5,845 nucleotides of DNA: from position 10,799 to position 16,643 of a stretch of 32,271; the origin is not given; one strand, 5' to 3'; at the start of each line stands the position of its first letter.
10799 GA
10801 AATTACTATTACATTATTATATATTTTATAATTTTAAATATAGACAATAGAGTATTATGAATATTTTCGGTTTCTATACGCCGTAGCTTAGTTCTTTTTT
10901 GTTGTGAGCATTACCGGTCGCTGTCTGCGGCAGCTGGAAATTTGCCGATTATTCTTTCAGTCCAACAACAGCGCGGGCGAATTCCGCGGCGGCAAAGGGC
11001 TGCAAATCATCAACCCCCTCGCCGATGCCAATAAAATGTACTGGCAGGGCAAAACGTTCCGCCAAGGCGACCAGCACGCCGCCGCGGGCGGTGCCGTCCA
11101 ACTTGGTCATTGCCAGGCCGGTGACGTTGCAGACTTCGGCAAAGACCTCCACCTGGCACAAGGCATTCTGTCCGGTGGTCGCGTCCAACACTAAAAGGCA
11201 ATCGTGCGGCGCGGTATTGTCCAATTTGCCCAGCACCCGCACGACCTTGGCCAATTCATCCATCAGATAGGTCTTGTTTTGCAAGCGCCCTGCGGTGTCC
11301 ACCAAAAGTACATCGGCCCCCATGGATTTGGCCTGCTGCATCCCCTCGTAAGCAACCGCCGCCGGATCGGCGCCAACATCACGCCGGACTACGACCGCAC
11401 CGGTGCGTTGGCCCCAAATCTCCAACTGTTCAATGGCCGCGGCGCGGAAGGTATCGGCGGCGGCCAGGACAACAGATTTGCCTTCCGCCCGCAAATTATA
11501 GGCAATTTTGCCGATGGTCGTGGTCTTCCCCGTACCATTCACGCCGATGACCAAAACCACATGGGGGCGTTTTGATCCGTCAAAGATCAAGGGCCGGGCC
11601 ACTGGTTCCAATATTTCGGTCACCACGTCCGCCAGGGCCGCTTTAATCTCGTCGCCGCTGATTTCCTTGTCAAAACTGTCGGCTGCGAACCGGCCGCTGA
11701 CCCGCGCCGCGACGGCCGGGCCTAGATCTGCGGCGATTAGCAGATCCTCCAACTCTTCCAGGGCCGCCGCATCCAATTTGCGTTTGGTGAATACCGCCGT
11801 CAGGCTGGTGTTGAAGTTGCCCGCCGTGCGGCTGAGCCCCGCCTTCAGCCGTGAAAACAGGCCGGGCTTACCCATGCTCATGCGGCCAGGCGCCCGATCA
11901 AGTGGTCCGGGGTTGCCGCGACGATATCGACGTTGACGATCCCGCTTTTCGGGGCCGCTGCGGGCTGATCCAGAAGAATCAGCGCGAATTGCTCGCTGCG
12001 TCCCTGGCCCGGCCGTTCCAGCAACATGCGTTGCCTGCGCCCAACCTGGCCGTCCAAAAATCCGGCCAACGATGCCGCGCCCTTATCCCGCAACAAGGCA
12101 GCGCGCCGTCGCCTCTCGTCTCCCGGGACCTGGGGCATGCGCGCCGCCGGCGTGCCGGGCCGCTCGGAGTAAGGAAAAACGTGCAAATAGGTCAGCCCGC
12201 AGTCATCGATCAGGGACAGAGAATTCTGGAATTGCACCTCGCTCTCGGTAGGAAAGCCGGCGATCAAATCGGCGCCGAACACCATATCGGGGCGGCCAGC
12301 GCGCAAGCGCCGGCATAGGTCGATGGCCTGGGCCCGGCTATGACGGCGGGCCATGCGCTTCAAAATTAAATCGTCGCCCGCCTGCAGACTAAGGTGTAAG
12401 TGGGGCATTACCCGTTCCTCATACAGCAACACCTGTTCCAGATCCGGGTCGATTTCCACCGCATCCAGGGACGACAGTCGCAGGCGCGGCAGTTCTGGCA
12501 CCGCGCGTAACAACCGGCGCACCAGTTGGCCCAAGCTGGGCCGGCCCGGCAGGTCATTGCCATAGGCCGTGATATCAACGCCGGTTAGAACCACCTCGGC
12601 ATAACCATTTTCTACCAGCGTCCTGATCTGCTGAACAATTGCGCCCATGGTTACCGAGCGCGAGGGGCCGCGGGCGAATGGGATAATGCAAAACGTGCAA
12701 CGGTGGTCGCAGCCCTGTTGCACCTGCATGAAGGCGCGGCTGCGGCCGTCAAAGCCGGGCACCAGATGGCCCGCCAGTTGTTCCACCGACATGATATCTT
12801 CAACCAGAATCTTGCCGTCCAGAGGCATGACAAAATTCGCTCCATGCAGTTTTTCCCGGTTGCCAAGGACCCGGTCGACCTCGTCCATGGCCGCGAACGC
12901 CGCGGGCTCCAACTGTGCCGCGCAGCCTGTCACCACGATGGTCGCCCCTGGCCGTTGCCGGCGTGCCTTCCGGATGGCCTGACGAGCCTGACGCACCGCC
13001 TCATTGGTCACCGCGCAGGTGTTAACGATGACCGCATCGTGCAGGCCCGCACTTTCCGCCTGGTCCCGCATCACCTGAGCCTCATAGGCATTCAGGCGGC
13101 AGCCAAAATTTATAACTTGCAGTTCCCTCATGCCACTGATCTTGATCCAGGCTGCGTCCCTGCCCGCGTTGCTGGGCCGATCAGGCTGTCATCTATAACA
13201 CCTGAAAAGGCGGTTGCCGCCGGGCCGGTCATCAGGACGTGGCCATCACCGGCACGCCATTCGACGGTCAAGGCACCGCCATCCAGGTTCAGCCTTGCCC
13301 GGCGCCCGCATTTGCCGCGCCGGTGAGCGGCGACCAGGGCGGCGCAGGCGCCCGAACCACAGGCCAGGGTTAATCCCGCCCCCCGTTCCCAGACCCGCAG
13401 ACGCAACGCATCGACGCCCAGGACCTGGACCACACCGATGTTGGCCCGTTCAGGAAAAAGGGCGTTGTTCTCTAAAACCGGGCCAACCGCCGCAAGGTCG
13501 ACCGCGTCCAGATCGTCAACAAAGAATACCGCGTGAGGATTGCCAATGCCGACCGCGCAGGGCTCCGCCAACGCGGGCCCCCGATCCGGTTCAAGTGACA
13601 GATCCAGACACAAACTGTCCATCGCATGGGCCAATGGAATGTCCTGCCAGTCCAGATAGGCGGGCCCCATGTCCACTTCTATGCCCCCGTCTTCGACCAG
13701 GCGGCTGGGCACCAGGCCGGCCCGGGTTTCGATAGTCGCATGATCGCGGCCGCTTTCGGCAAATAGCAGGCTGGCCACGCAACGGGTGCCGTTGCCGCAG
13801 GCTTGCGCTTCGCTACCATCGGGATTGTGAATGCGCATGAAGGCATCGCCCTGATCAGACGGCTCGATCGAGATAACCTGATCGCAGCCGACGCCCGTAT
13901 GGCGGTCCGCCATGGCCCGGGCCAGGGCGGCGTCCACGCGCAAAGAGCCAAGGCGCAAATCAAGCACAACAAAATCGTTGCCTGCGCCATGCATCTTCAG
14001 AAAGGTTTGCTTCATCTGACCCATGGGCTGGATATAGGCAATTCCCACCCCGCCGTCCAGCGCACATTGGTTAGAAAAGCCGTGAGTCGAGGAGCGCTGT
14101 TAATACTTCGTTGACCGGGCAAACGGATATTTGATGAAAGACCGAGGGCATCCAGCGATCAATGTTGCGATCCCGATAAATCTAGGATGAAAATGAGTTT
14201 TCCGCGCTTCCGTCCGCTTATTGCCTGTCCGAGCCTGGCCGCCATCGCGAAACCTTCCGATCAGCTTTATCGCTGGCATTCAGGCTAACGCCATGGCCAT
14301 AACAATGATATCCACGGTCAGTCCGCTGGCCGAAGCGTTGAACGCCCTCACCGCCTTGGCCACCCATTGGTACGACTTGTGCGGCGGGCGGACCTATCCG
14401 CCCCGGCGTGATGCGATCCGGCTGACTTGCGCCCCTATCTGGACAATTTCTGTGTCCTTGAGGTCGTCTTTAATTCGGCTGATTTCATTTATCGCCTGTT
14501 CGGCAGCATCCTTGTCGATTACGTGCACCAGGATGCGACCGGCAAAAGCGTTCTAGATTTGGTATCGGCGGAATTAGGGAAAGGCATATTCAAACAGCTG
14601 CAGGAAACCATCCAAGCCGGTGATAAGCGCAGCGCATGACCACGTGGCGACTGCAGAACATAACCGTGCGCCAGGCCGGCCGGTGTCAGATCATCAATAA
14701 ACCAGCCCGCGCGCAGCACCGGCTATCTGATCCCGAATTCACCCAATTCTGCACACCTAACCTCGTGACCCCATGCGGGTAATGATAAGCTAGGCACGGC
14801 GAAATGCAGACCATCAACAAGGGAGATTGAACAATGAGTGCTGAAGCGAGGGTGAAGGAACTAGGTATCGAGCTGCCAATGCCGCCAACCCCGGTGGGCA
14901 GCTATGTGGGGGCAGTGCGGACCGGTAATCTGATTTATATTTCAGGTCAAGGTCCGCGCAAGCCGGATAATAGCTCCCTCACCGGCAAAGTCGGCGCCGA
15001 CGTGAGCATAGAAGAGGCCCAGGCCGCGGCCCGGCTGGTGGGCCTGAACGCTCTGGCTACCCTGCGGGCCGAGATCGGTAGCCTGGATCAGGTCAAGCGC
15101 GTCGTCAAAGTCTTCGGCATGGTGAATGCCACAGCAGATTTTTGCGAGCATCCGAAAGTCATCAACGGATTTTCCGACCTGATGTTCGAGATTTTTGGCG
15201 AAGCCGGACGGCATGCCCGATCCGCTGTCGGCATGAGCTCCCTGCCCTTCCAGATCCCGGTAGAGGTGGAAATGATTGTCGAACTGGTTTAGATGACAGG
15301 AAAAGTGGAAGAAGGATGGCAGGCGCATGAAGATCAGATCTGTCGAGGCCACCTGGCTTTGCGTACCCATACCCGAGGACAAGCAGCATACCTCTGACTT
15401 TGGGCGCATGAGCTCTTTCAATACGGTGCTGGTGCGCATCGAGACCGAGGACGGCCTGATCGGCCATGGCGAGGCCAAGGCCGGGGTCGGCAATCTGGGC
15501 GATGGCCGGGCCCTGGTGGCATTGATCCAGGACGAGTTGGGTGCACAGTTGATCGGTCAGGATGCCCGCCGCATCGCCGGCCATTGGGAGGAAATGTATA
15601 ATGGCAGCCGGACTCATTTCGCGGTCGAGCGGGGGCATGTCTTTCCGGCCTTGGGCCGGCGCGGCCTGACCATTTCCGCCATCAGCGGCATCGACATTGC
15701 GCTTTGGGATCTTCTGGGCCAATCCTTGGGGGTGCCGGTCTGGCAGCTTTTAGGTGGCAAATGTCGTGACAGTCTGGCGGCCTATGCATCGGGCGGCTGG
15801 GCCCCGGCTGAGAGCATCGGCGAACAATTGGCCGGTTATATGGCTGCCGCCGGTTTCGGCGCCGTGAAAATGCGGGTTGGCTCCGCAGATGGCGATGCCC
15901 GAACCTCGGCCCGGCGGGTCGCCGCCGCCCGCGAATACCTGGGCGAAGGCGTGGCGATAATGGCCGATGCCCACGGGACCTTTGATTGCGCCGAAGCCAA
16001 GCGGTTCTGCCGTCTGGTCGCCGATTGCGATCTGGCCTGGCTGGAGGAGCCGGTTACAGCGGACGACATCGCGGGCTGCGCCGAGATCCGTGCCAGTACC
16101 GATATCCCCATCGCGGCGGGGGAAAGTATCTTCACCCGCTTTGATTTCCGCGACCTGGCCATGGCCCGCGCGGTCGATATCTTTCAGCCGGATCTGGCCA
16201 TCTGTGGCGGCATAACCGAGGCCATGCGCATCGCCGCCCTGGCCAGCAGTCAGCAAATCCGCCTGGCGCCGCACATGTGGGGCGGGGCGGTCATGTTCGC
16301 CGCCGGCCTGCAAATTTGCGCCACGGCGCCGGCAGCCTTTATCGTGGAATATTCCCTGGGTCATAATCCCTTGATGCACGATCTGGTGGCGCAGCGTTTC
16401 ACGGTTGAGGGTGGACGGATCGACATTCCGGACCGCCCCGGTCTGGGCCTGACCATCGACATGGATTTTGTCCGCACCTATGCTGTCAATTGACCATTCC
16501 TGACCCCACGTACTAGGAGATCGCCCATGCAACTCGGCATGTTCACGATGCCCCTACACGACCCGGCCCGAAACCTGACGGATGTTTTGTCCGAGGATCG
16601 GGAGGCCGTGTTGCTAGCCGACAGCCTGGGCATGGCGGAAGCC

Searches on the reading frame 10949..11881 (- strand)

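Call 10: search_protein_families(library=pfam, proteins=[window:10949-11881:-], max_evalue=0.001)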
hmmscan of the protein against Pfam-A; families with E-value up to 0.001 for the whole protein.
window:10949-11881:- (310 aa): 10 families
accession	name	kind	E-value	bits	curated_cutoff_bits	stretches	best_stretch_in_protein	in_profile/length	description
PF00448.28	SRP54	-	2e-70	236.9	22.7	1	106-305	1-194/196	SRP54-type protein, GTPase domain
PF02881.24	SRP54_N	-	2.3e-07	31.4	22.4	1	25-85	3-73/75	SRP54-type protein, helical bundle domain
PF13604.12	AAA_30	-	4.3e-07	30.3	27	1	107-211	19-109/191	AAA domain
PF25199.1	nSTAND_NTPase5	-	9.6e-07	29.2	34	1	86-165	24-100/145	Novel STAND NTPase 5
PF13191.12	AAA_16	-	9e-06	26.7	32.6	1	103-233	21-139/167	AAA ATPase domain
PF13245.12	AAA_19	-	1e-05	26.2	25.1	1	106-201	11-103/134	AAA domain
PF06414.18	Zeta_toxin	-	5.7e-05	23.1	22.3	1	103-197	13-104/199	Zeta toxin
PF03308.22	MeaB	-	0.00013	21.5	23.1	0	102-144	29-71/273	Methylmalonyl Co-A mutase-associated GTPase MeaB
PF13401.12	AAA_22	-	0.00023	21.9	27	1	107-210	6-104/130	AAA domain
PF06745.19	ATPase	-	0.00045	20.1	26.6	0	100-157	13-71/231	KaiC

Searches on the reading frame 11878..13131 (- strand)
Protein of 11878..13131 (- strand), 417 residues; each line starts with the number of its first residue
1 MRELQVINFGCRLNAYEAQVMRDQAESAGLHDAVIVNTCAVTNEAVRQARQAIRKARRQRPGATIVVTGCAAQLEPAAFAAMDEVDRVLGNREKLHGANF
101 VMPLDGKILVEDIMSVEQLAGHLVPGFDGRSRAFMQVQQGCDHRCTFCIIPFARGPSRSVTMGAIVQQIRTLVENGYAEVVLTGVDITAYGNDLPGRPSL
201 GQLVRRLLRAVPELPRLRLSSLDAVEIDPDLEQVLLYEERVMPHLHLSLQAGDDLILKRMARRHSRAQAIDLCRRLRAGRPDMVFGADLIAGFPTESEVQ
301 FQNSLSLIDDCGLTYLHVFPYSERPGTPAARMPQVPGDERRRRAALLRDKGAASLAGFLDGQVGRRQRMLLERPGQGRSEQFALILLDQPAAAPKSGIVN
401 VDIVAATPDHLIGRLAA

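Call 10: search_protein_families(library=pfam, proteins=[window:11878-13131:-], max_evalue=0.001)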
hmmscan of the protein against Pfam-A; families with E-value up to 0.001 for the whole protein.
window:11878-13131:- (417 aa): 2 families
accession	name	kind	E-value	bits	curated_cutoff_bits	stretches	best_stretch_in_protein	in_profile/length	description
PF04055.27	Radical_SAM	-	5.7e-22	79.1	29.5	1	136-307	2-165/166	Radical SAM superfamily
PF00919.26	UPF0004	-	7.1e-17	61.7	27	1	5-90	3-98/98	Uncharacterized protein family UPF0004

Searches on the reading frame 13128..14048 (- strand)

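Call 10: search_protein_families(library=pfam, proteins=[window:13128-14048:-], max_evalue=0.001)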
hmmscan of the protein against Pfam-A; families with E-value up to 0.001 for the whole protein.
window:13128-14048:- (306 aa): 1 family
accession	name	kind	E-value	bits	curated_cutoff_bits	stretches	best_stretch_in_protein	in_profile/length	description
PF01678.24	DAP_epimerase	-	7e-58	194.4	34.7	2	164-278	1-119/121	Diaminopimelate epimerase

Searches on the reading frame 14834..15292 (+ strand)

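Call 9: search_protein_families(library=pfam, proteins=[window:14834-15292:+], max_evalue=0.001)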
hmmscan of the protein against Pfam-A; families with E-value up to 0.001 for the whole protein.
window:14834-15292:+ (152 aa): 2 families
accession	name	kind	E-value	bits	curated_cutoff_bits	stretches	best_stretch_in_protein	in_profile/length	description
PF14588.11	YjgF_endoribonc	-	1.2e-24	87.2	35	1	4-140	1-137/148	YjgF/chorismate_mutase-like, putative endoribonuclease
PF01042.26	Ribonuc_L-PSP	-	7.1e-15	55.5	27.3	1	18-150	5-120/121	Endoribonuclease L-PSP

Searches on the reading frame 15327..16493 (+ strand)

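Call 9: search_protein_families(library=pfam, proteins=[window:15327-16493:+], max_evalue=0.001)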
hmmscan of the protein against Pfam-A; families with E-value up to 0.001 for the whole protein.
window:15327-16493:+ (388 aa): 2 families
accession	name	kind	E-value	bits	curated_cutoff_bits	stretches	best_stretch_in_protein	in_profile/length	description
PF13378.12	MR_MLE_C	-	2.9e-68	230.3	29.4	1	166-380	4-218/219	Enolase C-terminal domain-like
PF02746.21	MR_MLE_N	-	8.9e-22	77.9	22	1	21-143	16-117/117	Mandelate racemase / muconate lactonizing enzyme, N-terminal domain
